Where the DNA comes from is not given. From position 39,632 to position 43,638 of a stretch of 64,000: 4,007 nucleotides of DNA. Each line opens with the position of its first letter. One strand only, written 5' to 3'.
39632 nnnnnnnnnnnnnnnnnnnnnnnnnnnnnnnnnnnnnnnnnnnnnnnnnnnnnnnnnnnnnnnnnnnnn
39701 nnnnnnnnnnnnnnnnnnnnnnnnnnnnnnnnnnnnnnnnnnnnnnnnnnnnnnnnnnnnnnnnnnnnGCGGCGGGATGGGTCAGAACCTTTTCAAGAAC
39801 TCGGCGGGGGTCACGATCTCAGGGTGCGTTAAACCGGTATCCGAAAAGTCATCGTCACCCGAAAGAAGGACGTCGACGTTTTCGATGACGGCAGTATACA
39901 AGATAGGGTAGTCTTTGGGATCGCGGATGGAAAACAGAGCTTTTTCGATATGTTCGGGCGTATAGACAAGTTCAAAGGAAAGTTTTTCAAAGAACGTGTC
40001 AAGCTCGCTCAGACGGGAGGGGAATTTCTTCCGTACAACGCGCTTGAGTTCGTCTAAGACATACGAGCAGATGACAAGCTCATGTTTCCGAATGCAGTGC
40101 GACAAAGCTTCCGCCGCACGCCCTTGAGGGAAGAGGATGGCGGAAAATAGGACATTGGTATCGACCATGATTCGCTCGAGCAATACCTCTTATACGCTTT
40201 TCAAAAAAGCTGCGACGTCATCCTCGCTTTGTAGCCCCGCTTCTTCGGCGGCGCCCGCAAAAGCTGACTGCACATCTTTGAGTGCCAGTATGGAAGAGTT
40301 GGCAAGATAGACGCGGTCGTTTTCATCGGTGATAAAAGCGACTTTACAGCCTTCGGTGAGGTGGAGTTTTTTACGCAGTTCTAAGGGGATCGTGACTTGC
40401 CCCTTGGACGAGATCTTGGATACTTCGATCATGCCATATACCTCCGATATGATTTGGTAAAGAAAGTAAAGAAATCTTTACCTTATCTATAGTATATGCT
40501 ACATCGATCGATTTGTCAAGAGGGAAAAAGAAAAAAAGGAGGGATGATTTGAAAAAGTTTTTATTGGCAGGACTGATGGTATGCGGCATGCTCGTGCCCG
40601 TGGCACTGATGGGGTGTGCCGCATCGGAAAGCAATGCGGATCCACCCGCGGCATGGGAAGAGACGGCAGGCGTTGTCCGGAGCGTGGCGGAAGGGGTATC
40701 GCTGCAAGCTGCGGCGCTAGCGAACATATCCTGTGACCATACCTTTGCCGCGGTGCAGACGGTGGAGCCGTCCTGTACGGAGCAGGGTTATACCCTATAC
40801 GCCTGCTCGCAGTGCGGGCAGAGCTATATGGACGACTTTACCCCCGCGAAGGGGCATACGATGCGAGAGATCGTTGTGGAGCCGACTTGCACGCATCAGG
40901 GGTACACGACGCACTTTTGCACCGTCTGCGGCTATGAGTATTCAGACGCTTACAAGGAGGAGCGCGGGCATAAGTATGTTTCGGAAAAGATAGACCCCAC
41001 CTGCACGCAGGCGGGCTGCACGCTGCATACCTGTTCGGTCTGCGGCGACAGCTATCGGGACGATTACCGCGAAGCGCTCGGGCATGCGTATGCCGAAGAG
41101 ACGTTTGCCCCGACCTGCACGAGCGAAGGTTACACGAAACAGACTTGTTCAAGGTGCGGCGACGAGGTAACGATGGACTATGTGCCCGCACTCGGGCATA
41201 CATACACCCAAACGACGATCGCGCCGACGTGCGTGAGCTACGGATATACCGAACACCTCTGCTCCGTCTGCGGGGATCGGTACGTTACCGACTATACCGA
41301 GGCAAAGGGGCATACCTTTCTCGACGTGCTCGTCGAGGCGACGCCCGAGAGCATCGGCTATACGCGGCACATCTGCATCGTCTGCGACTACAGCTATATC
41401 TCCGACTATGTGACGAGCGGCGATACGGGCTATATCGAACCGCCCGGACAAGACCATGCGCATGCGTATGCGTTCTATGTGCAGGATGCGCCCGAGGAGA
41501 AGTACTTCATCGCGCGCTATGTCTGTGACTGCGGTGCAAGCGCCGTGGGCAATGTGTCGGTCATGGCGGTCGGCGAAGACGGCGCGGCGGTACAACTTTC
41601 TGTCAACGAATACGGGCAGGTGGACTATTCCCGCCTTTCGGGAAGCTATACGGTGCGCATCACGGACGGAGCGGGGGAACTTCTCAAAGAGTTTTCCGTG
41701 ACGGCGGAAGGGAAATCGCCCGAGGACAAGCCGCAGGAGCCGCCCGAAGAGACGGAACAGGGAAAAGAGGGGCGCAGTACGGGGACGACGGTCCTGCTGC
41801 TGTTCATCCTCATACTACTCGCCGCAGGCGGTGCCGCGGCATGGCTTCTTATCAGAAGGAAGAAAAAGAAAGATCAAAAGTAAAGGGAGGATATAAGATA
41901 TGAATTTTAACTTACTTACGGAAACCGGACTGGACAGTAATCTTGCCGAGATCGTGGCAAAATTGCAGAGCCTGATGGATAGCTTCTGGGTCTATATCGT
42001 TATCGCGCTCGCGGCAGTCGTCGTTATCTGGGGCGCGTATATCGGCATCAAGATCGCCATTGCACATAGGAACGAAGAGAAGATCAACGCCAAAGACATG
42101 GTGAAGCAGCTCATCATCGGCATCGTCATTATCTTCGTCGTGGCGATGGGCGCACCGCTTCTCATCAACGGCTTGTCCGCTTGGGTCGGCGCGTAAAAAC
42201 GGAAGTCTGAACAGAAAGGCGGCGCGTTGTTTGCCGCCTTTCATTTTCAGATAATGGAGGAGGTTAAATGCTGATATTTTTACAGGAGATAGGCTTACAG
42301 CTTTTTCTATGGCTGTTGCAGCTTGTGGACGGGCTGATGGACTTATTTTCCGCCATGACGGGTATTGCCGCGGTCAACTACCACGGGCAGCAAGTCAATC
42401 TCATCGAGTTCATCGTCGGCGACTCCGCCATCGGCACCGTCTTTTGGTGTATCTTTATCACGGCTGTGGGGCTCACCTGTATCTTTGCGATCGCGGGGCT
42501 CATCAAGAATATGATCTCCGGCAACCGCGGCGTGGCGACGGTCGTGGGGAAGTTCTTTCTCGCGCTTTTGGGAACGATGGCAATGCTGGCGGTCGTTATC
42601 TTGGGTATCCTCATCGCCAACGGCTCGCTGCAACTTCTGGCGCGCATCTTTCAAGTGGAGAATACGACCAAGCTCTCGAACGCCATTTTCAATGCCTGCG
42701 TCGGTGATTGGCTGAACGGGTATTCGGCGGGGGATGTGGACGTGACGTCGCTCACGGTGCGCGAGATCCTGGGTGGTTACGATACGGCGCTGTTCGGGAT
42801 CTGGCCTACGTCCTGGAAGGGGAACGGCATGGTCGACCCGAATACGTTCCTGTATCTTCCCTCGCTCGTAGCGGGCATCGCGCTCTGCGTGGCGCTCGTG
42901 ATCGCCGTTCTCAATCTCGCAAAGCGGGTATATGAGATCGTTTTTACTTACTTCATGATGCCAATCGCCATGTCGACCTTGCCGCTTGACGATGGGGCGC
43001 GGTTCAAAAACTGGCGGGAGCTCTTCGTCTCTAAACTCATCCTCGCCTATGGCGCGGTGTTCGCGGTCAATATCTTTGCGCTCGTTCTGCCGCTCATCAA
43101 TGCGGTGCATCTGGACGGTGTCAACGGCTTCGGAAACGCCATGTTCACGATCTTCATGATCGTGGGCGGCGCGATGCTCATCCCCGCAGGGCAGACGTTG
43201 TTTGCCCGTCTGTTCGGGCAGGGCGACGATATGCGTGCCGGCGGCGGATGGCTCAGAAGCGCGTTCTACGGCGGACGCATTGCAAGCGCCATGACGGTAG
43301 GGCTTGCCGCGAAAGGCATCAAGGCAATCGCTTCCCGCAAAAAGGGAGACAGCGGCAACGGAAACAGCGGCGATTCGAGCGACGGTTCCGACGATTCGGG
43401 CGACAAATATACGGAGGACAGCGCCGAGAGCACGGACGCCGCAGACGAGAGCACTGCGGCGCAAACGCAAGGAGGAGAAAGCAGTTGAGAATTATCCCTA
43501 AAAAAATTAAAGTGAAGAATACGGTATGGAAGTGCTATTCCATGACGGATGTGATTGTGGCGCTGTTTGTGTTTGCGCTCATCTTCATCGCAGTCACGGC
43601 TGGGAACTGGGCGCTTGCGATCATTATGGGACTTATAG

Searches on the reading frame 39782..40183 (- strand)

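Call 57: search_protein_families(library=pfam, proteins=[window:39782-40183:-], max_evalue=0.0001)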
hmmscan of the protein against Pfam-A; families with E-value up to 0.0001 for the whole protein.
window:39782-40183:- (133 aa): 3 families
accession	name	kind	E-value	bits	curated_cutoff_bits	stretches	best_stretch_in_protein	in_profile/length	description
PF13470.12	PIN_3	-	1.4e-12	48.9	27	1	4-110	1-113/115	PIN domain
PF01850.27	PIN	-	8.7e-08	33.2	23.6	1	5-116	1-117/120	PIN domain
PF10130.15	PIN_2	-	1.6e-06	28.8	22.4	1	7-119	2-121/133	PIN domain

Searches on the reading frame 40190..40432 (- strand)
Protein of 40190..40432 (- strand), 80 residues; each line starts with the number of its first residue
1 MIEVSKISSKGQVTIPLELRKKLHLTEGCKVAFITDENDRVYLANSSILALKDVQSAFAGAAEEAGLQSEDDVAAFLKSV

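Call 57: search_protein_families(library=pfam, proteins=[window:40190-40432:-], max_evalue=0.0001)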
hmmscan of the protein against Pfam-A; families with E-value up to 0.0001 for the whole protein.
window:40190-40432:- (80 aa): 1 family
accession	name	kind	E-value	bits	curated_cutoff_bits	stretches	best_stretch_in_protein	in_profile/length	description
PF04014.23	MazE_antitoxin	-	8.7e-07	29.2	24.7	1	4-43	1-40/48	Antidote-toxin recognition MazE, bacterial antitoxin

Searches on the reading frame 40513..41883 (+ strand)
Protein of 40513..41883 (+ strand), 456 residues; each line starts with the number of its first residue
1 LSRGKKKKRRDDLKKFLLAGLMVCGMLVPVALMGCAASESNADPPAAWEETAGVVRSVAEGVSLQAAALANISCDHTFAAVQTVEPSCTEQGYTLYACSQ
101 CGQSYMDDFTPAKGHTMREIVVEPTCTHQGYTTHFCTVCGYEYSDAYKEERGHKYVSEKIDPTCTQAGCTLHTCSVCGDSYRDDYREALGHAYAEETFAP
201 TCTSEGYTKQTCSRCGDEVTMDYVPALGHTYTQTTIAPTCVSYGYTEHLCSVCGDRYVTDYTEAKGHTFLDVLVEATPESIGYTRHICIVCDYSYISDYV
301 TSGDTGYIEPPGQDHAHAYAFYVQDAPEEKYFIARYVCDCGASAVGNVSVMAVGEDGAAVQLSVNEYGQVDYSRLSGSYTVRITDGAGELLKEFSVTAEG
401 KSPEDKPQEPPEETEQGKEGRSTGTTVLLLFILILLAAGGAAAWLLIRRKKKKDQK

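Call 3: search_protein_families(library=pfam, proteins=[window:40513-41883:+], max_evalue=0.1)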
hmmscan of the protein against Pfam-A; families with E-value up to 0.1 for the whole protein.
window:40513-41883:+ (456 aa): 2 families
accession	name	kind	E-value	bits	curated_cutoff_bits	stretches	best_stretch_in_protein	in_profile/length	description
PF14283.11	CD1107-like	-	0.0012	19.3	26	1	400-453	105-158/158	Mobile element protein CD1107-like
PF13240.11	Zn_Ribbon_1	-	0.0068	16.6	25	0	135-145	1-11/23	zinc-ribbon domain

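Call 4: search_protein_families(library=ncbifam, proteins=[window:40513-41883:+], max_evalue=0.1)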
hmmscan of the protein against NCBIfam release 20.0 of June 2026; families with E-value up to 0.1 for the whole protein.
window:40513-41883:+ (456 aa): 2 families
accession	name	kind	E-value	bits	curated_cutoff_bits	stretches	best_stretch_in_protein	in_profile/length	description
NF005411.0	PRK06975.1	equivalog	0.02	13.2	414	1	395-455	297-356/660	fused uroporphyrinogen-III synthase HemD/membrane protein HemX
TIGR02252.1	DREG-2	subfamily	0.076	12.8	155.2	0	164-188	170-194/203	HAD hydrolase, REG-2-like, family IA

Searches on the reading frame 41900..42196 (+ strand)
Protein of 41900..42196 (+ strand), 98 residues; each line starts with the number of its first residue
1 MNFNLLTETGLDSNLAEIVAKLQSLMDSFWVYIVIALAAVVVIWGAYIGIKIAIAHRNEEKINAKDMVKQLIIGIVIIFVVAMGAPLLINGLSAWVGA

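Call 3: search_protein_families(library=pfam, proteins=[window:41900-42196:+], max_evalue=0.1)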
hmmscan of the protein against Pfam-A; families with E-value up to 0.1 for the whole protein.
window:41900-42196:+ (98 aa): 2 families
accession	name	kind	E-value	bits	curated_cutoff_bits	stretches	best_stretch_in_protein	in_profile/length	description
PF18895.5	T4SS_pilin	-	0.00016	22.1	26.6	1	30-83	15-66/71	Type IV secretion system pilin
PF19149.5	DUF5831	-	0.05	14.3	25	1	42-84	19-60/72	Family of unknown function (DUF5831)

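Call 4: search_protein_families(library=ncbifam, proteins=[window:41900-42196:+], max_evalue=0.1)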
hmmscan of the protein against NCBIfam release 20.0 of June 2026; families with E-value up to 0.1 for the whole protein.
window:41900-42196:+ (98 aa): 6 families
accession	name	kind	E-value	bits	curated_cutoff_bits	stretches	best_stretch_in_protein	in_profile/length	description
NF045849.1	ICE_MMCAP2_0565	equivalog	2.4e-06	27.1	40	1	14-82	1-70/80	Mbov_0395 family pilin-like conjugal transfer protein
NF045848.1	MMCAP2_0566_fam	domain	3.3e-05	23.3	90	1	21-86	50-114/322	MMCAP2_0566 family conjugal transfer protein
NF045889.1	ICE_Mbov_0396_TM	equivalog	0.0002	20.9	70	1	22-87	49-113/306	Mbov_0396 family ICE element transmembrane protein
NF043065.1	MMSYN1_0478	equivalog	0.0025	17.7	170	1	27-82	41-96/190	MFS transporter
NF045890.1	conj_pls20_p028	equivalog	0.0055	15.6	150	1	21-84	57-112/377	pLS20_p028 family conjugation system transmembrane protein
TIGR03940.1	PGA_PgaD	equivalog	0.034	14.1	31.45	1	17-67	51-106/141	poly-beta-1,6-N-acetyl-D-glucosamine biosynthesis protein PgaD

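Call 45: find_homologous_proteins(query=window:41900-42196:+, max_evalue=0.001)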
Query window:41900-42196:+ (98 aa): 1938 proteins with E <= 0.001 among 1945 candidates; the best 120 are listed.
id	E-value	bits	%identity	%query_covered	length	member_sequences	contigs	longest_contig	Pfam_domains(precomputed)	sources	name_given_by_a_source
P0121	8.1e-53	194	100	100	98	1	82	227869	-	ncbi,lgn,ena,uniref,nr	ncbi:MAG TPA: hypothetical protein H9851_03650 [Candidatus Borkfalkia faecavium]|uniref:Uncharacteri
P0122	1.0e-52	194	100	100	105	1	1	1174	-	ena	-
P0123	1.2e-52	194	99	100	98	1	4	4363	-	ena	-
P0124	1.6e-52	193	98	100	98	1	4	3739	-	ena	-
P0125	2.0e-52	193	99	100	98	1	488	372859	-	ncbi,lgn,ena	-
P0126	2.6e-52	192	98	100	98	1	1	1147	-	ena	-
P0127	2.6e-52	192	98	100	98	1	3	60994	-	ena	-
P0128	4.3e-52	192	98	100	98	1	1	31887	-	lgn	-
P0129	4.3e-52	192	98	100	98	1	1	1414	-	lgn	-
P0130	5.4e-52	191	98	100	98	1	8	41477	-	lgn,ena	-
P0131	5.4e-52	191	99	100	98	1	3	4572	-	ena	-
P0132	5.7e-52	191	98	100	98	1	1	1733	-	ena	-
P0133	5.7e-52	191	98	100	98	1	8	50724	-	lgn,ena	-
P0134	5.8e-52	191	99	100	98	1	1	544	-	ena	-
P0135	6.8e-52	191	99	99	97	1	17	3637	-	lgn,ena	-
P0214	6.6e-46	172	91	100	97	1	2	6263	PF18895.6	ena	-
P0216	7.3e-46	172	91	100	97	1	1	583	PF18895.6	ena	-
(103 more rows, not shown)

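Call 58: search_protein_representatives(alignment_id=A3)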
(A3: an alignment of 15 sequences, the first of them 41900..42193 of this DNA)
Query: 15 sequences, 86 profile positions. Proteins with E-value up to 0.001 (for the whole library): 375; up to 1e-10: 215; up to 1e-30: 67. The best 150 are listed.
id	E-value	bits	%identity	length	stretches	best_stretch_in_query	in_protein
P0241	1.5e-65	233.4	-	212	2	1-85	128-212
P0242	8.1e-39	147.8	-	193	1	1-85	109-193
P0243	3.0e-38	146.0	-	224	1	1-85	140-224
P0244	3.3e-38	145.9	-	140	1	1-85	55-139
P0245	3.9e-38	145.6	-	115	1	1-85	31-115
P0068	1.7e-37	143.5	-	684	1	1-85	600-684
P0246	2.8e-37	142.9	-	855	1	1-85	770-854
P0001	4.2e-37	142.3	-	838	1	1-85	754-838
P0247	6.5e-37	141.7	-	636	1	1-85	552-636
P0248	7.7e-37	141.5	-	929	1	1-85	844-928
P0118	9.7e-37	141.1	-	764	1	1-85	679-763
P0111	1.2e-36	140.8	-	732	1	1-85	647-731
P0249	1.7e-36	140.3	-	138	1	2-85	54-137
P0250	2.4e-36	139.9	-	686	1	1-85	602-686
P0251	2.9e-36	139.6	-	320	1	1-85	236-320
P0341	1.2e-22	95.9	-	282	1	3-85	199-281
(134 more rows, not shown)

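Call 60: find_encoding_contigs(protein=P0341, flank=9000, max_places=2)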
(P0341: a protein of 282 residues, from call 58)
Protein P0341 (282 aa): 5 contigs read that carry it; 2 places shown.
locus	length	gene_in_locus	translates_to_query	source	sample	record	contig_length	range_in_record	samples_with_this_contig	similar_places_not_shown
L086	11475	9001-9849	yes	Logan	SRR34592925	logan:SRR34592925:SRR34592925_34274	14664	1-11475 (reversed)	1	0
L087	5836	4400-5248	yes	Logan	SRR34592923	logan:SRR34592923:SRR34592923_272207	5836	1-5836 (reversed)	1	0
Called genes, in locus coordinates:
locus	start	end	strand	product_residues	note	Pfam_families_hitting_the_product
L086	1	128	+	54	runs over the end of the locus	-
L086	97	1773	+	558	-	PF08401:ArdcN, PF20054:Tc-38 (weak), PF18818:MPTase-PolyVal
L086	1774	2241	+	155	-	-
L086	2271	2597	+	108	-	PF19808:DUF6291 (weak)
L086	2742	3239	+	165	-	-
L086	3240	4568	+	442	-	-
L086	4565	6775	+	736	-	PF02534:T4SS-DNA_transf, PF00270:DEAD (faint), PF10412:TrwB_AAD_bind, PF12696:TraG-D_C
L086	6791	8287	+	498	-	-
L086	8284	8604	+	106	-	-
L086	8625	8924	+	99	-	-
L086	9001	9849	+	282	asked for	-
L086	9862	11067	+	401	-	-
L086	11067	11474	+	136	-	?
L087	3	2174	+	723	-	?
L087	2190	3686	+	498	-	-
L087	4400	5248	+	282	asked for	-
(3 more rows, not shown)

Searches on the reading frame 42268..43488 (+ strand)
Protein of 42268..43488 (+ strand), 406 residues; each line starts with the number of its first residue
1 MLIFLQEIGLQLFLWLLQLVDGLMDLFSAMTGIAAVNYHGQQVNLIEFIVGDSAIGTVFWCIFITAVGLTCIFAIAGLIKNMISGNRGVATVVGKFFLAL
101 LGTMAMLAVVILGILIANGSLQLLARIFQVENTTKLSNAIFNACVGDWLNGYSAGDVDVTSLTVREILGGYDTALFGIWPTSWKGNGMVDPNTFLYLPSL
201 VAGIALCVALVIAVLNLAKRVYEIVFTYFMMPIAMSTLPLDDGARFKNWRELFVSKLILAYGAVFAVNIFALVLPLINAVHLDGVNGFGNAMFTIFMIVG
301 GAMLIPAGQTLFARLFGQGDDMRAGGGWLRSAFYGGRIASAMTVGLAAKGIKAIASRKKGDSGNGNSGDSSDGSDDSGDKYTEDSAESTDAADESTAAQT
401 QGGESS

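Call 3: search_protein_families(library=pfam, proteins=[window:42268-43488:+], max_evalue=0.1)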
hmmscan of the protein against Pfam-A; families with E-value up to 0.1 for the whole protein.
window:42268-43488:+ (406 aa): 0 families

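Call 4: search_protein_families(library=ncbifam, proteins=[window:42268-43488:+], max_evalue=0.1)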
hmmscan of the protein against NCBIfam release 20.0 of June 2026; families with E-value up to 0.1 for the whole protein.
window:42268-43488:+ (406 aa): 3 families
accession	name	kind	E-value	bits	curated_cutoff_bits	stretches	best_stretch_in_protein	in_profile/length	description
NF045848.1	MMCAP2_0566_fam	domain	8.5e-50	169.8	90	1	3-324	3-320/322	MMCAP2_0566 family conjugal transfer protein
NF045889.1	ICE_Mbov_0396_TM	equivalog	3e-25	89.3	70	1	17-318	18-303/306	Mbov_0396 family ICE element transmembrane protein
NF045890.1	conj_pls20_p028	equivalog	1.6e-06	27.2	150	1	201-339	246-376/377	pLS20_p028 family conjugation system transmembrane protein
